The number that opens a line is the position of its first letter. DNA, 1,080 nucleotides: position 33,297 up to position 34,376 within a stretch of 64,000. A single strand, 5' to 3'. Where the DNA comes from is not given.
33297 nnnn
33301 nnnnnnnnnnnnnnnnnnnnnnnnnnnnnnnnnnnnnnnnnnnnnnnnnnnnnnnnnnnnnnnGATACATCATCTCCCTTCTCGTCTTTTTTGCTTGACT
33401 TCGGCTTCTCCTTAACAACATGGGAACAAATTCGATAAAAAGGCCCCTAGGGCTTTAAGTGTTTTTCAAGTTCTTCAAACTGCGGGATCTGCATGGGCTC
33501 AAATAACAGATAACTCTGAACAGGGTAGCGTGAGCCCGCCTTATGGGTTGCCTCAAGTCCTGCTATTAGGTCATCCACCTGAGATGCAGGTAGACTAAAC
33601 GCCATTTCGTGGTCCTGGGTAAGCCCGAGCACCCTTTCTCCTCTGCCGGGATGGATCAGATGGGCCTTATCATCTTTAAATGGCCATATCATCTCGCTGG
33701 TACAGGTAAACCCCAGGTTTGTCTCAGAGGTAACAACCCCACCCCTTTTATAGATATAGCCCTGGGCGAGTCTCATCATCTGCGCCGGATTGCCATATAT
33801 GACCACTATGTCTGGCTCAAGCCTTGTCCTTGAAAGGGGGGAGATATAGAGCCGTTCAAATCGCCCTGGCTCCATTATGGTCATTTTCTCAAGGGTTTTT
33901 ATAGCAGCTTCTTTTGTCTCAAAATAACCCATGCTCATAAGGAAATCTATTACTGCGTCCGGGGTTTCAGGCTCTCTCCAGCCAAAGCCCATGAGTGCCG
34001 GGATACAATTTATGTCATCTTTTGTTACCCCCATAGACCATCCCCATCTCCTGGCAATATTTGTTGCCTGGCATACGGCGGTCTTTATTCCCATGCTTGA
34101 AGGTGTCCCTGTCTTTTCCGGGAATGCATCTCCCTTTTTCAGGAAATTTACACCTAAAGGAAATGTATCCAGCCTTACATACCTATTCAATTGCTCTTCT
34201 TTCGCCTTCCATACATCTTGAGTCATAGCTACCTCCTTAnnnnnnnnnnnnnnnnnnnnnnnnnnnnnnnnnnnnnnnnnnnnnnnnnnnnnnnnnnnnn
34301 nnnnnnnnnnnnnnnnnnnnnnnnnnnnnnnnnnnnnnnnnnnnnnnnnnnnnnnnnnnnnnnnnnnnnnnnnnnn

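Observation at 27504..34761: AbfD-like 4-hydroxybutyryl-CoA dehydratase cluster with two DUF169 proteins, a C_GCAxxG_C_C protein, acyl-CoA ligase and MFS transporter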

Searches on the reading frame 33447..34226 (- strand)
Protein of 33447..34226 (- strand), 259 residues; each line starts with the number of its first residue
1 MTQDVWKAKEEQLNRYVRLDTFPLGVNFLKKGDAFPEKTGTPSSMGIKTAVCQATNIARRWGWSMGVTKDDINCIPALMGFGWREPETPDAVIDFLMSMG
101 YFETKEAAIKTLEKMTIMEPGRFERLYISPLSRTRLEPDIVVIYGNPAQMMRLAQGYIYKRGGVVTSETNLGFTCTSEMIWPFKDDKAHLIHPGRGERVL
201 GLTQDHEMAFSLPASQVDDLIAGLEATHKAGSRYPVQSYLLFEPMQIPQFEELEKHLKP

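Call 3: search_protein_families(library=pfam, proteins=[window:33447-34226:-], max_evalue=0.01)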
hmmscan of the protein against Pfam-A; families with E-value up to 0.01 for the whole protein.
window:33447-34226:- (259 aa): 1 family
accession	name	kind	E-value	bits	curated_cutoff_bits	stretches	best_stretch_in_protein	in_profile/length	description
PF02596.20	DUF169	-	1.2e-50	172.7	27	1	13-222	2-208/209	Uncharacterised ArCR, COG2043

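Call 4: search_protein_families(library=ncbifam, proteins=[window:33447-34226:-], max_evalue=0.01)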
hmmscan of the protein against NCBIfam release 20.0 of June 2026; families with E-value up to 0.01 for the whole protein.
window:33447-34226:- (259 aa): 0 families

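Call 6: search_solved_structures(query=window:33447-34226:-, max_evalue=1, show_alignments=2)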
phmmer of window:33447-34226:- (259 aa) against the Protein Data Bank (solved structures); distinct sequences matched with E-value up to 1: 2.
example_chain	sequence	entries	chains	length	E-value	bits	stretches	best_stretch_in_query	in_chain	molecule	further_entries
9yjn_A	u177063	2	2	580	0.46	12.9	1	88-161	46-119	Lysine--tRNA ligase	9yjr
9nl2_A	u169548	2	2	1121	0.63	12.5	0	163-220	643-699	R2 retrotransposon protein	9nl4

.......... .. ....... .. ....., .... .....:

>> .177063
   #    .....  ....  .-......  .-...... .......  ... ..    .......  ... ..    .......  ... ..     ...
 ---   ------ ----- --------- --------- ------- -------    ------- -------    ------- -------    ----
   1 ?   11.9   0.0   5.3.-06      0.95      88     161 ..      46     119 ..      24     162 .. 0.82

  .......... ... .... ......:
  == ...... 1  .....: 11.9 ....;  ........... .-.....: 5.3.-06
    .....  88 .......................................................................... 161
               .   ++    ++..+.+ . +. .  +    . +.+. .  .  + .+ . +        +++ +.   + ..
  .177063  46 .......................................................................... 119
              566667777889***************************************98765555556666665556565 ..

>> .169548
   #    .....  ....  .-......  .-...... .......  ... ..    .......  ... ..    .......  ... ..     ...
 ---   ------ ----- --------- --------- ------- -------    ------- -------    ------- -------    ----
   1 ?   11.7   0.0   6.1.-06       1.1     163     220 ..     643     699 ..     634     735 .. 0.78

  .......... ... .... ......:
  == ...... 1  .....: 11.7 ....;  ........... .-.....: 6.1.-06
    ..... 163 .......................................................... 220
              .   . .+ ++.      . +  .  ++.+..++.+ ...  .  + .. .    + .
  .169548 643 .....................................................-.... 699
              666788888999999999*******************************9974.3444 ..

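Call 12: find_homologous_proteins(query=window:33447-34226:-, max_evalue=0.00001)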
Query window:33447-34226:- (259 aa): 31 proteins with E <= 0.00001 among 380 candidates.
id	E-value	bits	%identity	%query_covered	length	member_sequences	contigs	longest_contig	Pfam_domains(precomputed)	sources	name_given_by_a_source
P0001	6.6e-169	578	96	100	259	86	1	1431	PF02596.21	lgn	-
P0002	6.8e-150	516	84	100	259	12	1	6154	PF02596.21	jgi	jgi:uncharacterized protein (DUF169 family)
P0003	4.7e-147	506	83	100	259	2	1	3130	PF02596.21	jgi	-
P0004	8.9e-147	505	83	100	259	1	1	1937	PF02596.21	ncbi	-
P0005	1.4e-146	505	83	100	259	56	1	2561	PF02596.21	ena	-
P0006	3.1e-145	500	82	100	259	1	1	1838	PF02596.21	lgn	-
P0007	4.3e-141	487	80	100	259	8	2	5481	PF02596.21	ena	-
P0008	1.5e-140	485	79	100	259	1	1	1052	PF02596.21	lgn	-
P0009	1.1e-110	387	86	75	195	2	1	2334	PF02596.21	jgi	jgi:uncharacterized protein (DUF169 family)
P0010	1.9e-110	386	68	100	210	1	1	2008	PF02596.21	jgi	-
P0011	2.1e-110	386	62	98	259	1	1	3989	PF02596.21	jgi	-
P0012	2.2e-110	386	69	100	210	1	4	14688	PF02596.21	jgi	-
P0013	2.1e-109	383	68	100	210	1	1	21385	PF02596.21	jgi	-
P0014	2.1e-109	383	68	100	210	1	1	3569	PF02596.21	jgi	-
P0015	1.2e-108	380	68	100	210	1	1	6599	PF02596.21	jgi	-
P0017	2.2e-63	232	43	98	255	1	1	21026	PF02596.21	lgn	-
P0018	7.0e-63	230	45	95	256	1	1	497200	PF02596.21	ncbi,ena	-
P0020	3.2e-61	225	41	97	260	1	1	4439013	PF02596.21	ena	-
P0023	4.7e-52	195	41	97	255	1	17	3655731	PF02596.21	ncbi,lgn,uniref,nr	ncbi:protein of unknown function DUF169 [Desulfarculus baarsii DSM 2075]|uniref:DUF169 domain-contai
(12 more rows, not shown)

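Call 13: find_encoding_contigs(protein=P0023, flank=10000, max_places=2)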
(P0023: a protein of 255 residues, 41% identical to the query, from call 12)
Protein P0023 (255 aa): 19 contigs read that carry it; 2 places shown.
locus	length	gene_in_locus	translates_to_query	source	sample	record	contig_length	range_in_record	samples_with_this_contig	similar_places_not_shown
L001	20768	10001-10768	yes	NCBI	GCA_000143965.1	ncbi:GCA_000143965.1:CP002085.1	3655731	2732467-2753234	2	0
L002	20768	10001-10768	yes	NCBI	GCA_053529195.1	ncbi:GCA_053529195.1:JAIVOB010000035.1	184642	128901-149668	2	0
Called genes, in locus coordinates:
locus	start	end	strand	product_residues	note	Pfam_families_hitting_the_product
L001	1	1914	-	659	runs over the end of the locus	PF07715:Plug, PF00593:TonB_dep_Rec_b-barrel, PF14905:OMP_b-brl_3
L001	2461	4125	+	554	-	PF00245:Alk_phosphatase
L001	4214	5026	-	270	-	PF02463:SMC_N, PF13476:AAA_23 (faint), PF13555:AAA_29 (faint), PF00005:ABC_tran, PF13304:AAA_21 (weak)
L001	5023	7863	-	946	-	PF02653:BPD_transp_2, PF04392:ABC_sub_bind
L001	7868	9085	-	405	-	PF01740:STAS, PF13466:STAS_2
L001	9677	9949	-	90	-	-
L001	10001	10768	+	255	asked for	PF02596:DUF169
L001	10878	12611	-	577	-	PF00664:ABC_membrane, PF00005:ABC_tran, PF02463:SMC_N (weak)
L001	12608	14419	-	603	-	PF00664:ABC_membrane, PF00005:ABC_tran, PF02463:SMC_N (weak)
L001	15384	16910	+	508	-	PF13541:ChlI, PF00158:Sigma54_activat (faint), PF01078:Mg_chelatase, PF05496:RuvB_N (faint), PF07728:AAA_5 (faint), PF00493:MCM (weak), PF13335:Mg_chelatase_C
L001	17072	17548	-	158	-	-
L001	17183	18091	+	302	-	PF12833:HTH_18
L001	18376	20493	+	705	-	PF07715:Plug, PF00593:TonB_dep_Rec_b-barrel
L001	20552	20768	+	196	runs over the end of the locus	PF04191:PEMT, PF04140:ICMT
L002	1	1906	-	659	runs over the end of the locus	PF07715:Plug, PF00593:TonB_dep_Rec_b-barrel, PF14905:OMP_b-brl_3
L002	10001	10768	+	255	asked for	PF02596:DUF169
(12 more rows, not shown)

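Call 14: find_encoding_contigs(protein=P0018, flank=10000, max_places=2)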
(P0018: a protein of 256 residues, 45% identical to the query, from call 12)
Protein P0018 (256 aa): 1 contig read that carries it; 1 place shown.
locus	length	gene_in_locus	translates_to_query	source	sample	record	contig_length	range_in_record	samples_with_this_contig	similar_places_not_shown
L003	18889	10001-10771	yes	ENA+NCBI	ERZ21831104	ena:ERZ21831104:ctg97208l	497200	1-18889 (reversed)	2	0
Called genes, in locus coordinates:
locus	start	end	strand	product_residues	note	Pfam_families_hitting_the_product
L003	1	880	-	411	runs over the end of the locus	PF19749:DUF6236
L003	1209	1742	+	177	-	PF13495:Phage_int_SAM_4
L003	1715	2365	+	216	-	PF07022:Phage_CI_repr (weak), PF00717:Peptidase_S24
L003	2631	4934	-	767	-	PF00989:PAS (weak), PF08447:PAS_3, PF13426:PAS_9 (weak), PF08448:PAS_4, PF13426:PAS_9, PF00512:HisKA, PF02518:HATPase_c, PF00072:Response_reg, +4 more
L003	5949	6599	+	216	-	PF07022:Phage_CI_repr (weak), PF00717:Peptidase_S24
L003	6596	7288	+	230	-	PF13302:Acetyltransf_3, PF00583:Acetyltransf_1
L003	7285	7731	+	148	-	PF12706:Lactamase_B_2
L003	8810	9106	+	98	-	PF07689:KaiB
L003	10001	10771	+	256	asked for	PF02596:DUF169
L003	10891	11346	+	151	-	PF06146:PsiE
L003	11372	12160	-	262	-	PF00809:Pterin_bind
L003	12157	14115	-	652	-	PF01208:URO-D (faint), PF02607:B12-binding_2, PF02310:B12-binding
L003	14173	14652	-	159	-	PF04290:DctQ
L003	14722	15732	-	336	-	PF03480:DctP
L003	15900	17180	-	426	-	PF06808:DctM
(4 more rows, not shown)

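Call 15: find_encoding_contigs(protein=P0020, flank=10000, max_places=2)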
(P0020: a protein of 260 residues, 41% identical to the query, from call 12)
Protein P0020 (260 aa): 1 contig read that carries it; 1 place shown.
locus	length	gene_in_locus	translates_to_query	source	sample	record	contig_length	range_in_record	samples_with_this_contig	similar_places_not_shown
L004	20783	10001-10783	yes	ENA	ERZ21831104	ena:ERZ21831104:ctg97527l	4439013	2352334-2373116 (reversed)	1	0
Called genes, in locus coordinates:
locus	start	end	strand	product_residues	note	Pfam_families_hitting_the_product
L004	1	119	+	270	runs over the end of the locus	PF00809:Pterin_bind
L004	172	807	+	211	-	PF02607:B12-binding_2, PF02310:B12-binding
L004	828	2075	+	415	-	PF01208:URO-D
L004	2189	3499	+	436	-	PF01208:URO-D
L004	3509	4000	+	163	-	-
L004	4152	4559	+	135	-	PF00078:RVT_1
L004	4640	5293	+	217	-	PF00078:RVT_1, PF08388:GIIM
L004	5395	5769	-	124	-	PF13361:UvrD_C, PF13538:UvrD_C_2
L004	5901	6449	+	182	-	PF01527:HTH_Tnp_1 (faint)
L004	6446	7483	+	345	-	PF13565:HTH_32 (weak), PF00665:rve, PF13683:rve_3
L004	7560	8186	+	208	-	PF00078:RVT_1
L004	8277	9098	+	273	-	PF07022:Phage_CI_repr (weak), PF00717:Peptidase_S24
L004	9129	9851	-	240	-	PF13489:Methyltransf_23 (weak), PF13847:Methyltransf_31 (weak), PF08241:Methyltransf_11, PF08242:Methyltransf_12, PF13649:Methyltransf_25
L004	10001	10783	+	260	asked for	PF02596:DUF169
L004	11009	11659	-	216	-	PF03848:TehB (weak), PF13489:Methyltransf_23, PF01209:Ubie_methyltran (weak), PF13847:Methyltransf_31, PF08241:Methyltransf_11, PF08242:Methyltransf_12, PF13649:Methyltransf_25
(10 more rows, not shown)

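Call 16: find_encoding_contigs(protein=P0013, flank=10000, max_places=2)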
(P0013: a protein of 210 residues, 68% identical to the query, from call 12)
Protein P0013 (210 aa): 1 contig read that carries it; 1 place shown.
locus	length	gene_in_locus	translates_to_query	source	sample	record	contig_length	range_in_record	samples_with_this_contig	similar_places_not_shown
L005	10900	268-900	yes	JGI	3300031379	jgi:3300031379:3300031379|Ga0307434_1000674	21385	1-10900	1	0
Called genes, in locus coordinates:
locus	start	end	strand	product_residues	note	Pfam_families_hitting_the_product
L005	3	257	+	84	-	?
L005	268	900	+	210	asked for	PF02596:DUF169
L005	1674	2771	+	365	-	PF11383:DUF3187, PF13557:Phenol_MetA_deg (weak)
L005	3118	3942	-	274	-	-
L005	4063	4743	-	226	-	PF00881:Nitroreductase, PF14512:TM1586_NiRdase (faint)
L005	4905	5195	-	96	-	-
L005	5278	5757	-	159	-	PF00656:Peptidase_C14 (weak)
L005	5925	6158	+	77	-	PF01797:Y1_Tnp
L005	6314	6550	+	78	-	-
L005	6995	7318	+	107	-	-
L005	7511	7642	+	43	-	-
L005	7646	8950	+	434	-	-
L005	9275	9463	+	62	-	-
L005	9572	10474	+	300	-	PF01370:Epimerase, PF05368:NmrA, PF13460:NAD_binding_10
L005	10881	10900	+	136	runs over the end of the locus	PF08915:tRNA-Thr_ED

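Call 17: find_encoding_contigs(protein=P0002, flank=10000, max_places=2)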
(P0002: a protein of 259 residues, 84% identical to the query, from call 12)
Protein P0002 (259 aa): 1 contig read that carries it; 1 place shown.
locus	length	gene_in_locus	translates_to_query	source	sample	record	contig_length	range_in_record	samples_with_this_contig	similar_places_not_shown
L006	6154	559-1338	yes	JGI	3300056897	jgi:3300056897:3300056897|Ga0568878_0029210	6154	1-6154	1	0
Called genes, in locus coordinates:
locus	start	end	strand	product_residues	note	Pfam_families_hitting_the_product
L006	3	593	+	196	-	?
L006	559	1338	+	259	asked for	PF02596:DUF169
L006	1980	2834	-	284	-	-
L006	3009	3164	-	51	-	-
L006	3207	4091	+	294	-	PF13102:Phage_int_SAM_5 (faint), PF13495:Phage_int_SAM_4, PF00589:Phage_integrase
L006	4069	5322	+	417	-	PF14319:Zn_Tnp_IS91, PF04986:Y2_Tnp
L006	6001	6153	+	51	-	?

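Call 18: find_encoding_contigs(protein=P0017, flank=10000, max_places=2)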
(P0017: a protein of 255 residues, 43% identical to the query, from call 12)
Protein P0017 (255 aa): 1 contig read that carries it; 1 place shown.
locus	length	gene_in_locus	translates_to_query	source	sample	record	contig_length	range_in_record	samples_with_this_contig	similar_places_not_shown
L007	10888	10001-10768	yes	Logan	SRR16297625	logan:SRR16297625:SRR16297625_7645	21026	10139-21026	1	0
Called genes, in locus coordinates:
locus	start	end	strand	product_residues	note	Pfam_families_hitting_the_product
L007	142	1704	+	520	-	PF00501:AMP-binding, PF13193:AMP-binding_C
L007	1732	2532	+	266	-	PF00106:adh_short, PF13561:adh_short_C2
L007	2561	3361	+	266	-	PF02627:CMD, PF00903:Glyoxalase, PF13669:Glyoxalase_4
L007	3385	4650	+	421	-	PF00108:Thiolase_N, PF22691:Thiolase_C_1, PF02803:Thiolase_C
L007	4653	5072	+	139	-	PF12172:zf-ChsH2, PF01796:OB_ChsH2_C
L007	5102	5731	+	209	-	PF00881:Nitroreductase, PF14512:TM1586_NiRdase (weak)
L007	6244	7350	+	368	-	PF03480:DctP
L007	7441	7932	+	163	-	PF04290:DctQ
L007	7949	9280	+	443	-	PF06808:DctM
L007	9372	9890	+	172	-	PF00582:Usp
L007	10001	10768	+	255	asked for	PF02596:DUF169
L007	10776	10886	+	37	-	?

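Call 40: predict_structure(alignment_id=A1)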
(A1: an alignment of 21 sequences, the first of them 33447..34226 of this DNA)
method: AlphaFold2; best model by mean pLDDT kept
length: 259 residues; sequences in the alignment: 21
mean_pLDDT: 91.3   pTM: 0.89
mean pLDDT of the five models: 91.3, 91.1, 89.3, 88.3, 88.2
residues with pLDDT >= 90: 192; 70-90: 54; 50-70: 13; < 50: 0
segments of 3 or more residues with pLDDT < 50: none
pLDDT, mean of each block of 10 residues (from residue 1): 92 96 97 95 96 96 97 93 90 90 92 86 95 97 96 95 88 86 95 88 92 98 94 62 78 91
secondary structure, 60 per line:
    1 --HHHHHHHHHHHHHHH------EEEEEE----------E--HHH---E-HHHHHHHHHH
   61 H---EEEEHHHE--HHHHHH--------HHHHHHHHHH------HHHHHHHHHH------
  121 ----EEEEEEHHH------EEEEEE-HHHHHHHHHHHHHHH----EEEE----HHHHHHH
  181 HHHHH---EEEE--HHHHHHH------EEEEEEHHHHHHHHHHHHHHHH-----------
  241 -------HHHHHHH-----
elements in order: H3-17 E24-29 H51-61 E65-68 H75-80 H89-98 H105-114 E125-130 E140-145 H147-161 E166-169 H174-185 E189-192 H195-201 E208-213 H214-229 H248-254

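Call 45: fold_search(model_id=the predicted structure, library=pdb)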
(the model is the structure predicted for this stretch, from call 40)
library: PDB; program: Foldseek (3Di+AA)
matches with E <= 10: 536; with E <= 0.001: 0
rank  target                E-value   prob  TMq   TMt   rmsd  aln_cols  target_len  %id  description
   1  8erb_H                4.4e-03  0.75  0.22  0.14   6.0       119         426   18  Crystal structure of Fub7 in complex with vinylglycine ketimine (released 2023-10-18)
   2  8erb_F                4.7e-03  0.77  0.22  0.14   5.6       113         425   19  Crystal structure of Fub7 in complex with vinylglycine ketimine (released 2023-10-18)
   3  8erb_K                5.4e-03  0.75  0.21  0.14   5.8       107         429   21  Crystal structure of Fub7 in complex with vinylglycine ketimine (released 2023-10-18)
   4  8eqw_E                5.4e-03  0.72  0.20  0.14   5.9       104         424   19  Crystal structure of Fub7 (released 2023-10-11)
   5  8erb_C                5.4e-03  0.72  0.21  0.14   6.5       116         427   20  Crystal structure of Fub7 in complex with vinylglycine ketimine (released 2023-10-18)
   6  8eqw_H                5.4e-03  0.69  0.20  0.14   6.3       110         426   20  Crystal structure of Fub7 (released 2023-10-11)
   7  8erb_B                5.8e-03  0.72  0.21  0.14   6.5       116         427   20  Crystal structure of Fub7 in complex with vinylglycine ketimine (released 2023-10-18)
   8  8eqw_A                6.2e-03  0.69  0.20  0.14   6.4       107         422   20  Crystal structure of Fub7 (released 2023-10-11)
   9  8eqw_F                7.0e-03  0.66  0.20  0.14   6.5       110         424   19  Crystal structure of Fub7 (released 2023-10-11)
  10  8erb_A                9.2e-03  0.66  0.21  0.14   5.7       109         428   19  Crystal structure of Fub7 in complex with vinylglycine ketimine (released 2023-10-18)
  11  8erb_N                9.8e-03  0.66  0.21  0.14   6.0       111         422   18  Crystal structure of Fub7 in complex with vinylglycine ketimine (released 2023-10-18)
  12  8erb_D                1.0e-02  0.66  0.22  0.14   5.6       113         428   19  Crystal structure of Fub7 in complex with vinylglycine ketimine (released 2023-10-18)
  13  8eqw_G                1.8e-02  0.44  0.18  0.13   7.1       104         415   18  Crystal structure of Fub7 (released 2023-10-11)
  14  8eqw_C                2.5e-02  0.44  0.20  0.14   6.6       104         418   18  Crystal structure of Fub7 (released 2023-10-11)
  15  6ld9_A                3.0e-02  0.51  0.20  0.15   6.1       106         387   16  Crystal structure of cystathionine gamma synthase from Xanthomonas oryzae pv. oryzae in complex with cystathionine (released 2020-11-25)
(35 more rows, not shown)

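Call 53: find_encoding_contigs(protein=P0012, flank=8000, max_places=4)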
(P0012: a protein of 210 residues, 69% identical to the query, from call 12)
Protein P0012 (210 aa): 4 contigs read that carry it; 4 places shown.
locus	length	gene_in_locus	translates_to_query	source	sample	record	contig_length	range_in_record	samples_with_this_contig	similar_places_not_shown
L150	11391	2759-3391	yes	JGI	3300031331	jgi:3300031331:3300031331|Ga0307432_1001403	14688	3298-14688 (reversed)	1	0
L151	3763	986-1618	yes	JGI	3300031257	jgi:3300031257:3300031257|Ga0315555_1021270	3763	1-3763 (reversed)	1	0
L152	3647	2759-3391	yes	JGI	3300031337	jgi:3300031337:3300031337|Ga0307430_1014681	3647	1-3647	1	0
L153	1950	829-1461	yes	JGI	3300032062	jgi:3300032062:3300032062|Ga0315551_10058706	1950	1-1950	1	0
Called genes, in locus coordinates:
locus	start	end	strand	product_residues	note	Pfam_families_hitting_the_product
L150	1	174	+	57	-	?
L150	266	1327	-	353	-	PF00108:Thiolase_N (faint), PF08545:ACP_syn_III, PF08541:ACP_syn_III_C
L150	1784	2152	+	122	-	-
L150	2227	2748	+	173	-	PF09719:C_GCAxxG_C_C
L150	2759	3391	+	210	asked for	PF02596:DUF169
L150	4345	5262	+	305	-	PF11383:DUF3187, PF13557:Phenol_MetA_deg (weak)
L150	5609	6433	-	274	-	-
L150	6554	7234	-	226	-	PF00881:Nitroreductase, PF14512:TM1586_NiRdase (faint)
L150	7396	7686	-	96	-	-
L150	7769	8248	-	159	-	PF00656:Peptidase_C14 (weak)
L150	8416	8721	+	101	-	PF01797:Y1_Tnp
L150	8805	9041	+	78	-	-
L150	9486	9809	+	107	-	-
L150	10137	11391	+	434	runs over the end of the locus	-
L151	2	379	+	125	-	?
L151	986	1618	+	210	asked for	PF02596:DUF169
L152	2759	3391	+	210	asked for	PF02596:DUF169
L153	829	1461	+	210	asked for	PF02596:DUF169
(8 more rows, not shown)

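Call 54: find_encoding_contigs(protein=P0011, flank=8000, max_places=2)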
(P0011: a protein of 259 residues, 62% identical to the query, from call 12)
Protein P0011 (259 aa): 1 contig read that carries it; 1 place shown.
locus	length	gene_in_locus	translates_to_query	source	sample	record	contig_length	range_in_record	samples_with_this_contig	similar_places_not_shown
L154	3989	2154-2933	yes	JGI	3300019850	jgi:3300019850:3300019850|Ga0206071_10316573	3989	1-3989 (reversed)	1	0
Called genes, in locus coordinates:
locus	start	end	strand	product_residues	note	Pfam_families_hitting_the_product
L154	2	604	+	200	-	?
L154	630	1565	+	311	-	PF04909:Amidohydro_2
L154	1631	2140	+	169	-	PF09719:C_GCAxxG_C_C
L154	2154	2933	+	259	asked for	PF02596:DUF169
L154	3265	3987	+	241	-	?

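Call 55: find_encoding_contigs(protein=P0007, flank=8000, max_places=3)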
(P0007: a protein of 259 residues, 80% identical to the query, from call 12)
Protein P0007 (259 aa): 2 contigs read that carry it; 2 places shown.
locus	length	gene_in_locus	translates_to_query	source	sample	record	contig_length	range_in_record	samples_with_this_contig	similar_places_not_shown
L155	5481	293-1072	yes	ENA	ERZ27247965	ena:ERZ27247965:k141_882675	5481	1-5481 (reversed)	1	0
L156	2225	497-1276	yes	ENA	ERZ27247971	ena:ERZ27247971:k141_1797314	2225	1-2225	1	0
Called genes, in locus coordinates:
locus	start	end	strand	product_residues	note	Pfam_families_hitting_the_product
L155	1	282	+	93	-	?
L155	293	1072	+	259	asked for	PF02596:DUF169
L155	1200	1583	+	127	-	PF09394:Inhibitor_I42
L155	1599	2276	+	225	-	PF13489:Methyltransf_23 (weak), PF01209:Ubie_methyltran, PF06325:PrmA (weak), PF13847:Methyltransf_31, PF08241:Methyltransf_11, PF08242:Methyltransf_12, PF13578:Methyltransf_24 (weak), PF13649:Methyltransf_25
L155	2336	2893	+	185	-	PF13489:Methyltransf_23, PF01209:Ubie_methyltran, PF01728:FtsJ (weak), PF05175:MTS (weak), PF13847:Methyltransf_31, PF08241:Methyltransf_11, PF08242:Methyltransf_12, PF13649:Methyltransf_25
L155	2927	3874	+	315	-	PF17760:UvrA_inter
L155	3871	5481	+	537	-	?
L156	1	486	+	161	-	?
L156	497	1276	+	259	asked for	PF02596:DUF169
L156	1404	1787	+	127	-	PF09394:Inhibitor_I42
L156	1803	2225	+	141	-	?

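Call 70: search_protein_representatives(alignment_id=A1)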
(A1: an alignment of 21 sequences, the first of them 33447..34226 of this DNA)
Query: 21 sequences, 260 profile positions. Proteins with E-value up to 0.001 (for the whole library): 2435; up to 1e-10: 1319; up to 1e-30: 348. The best 150 are listed.
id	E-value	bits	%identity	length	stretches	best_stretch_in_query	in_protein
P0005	2.8e-110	384.0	-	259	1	1-258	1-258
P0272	1.2e-96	339.2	-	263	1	1-258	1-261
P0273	5.0e-96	337.3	-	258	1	4-258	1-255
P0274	5.5e-88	310.9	-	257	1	4-257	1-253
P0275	2.2e-85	302.4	-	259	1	5-258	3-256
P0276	3.3e-83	295.2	-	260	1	5-258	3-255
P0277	2.4e-81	289.1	-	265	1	6-259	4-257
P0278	7.5e-79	281.0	-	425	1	5-255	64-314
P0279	8.7e-77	274.2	-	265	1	9-258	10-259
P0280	2.1e-76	272.9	-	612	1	5-257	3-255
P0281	2.5e-76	272.7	-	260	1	8-256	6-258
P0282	5.9e-76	271.5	-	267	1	6-258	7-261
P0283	2.7e-74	266.0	-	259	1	4-258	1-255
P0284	7.5e-74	264.6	-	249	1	5-246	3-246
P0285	6.1e-72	258.3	-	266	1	4-249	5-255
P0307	2.0e-63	230.4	-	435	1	6-258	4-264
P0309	9.5e-63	228.2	-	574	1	3-258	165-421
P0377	5.7e-51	189.6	-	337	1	95-255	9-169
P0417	3.3e-47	177.2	-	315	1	6-243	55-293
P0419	4.2e-46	173.6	-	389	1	3-255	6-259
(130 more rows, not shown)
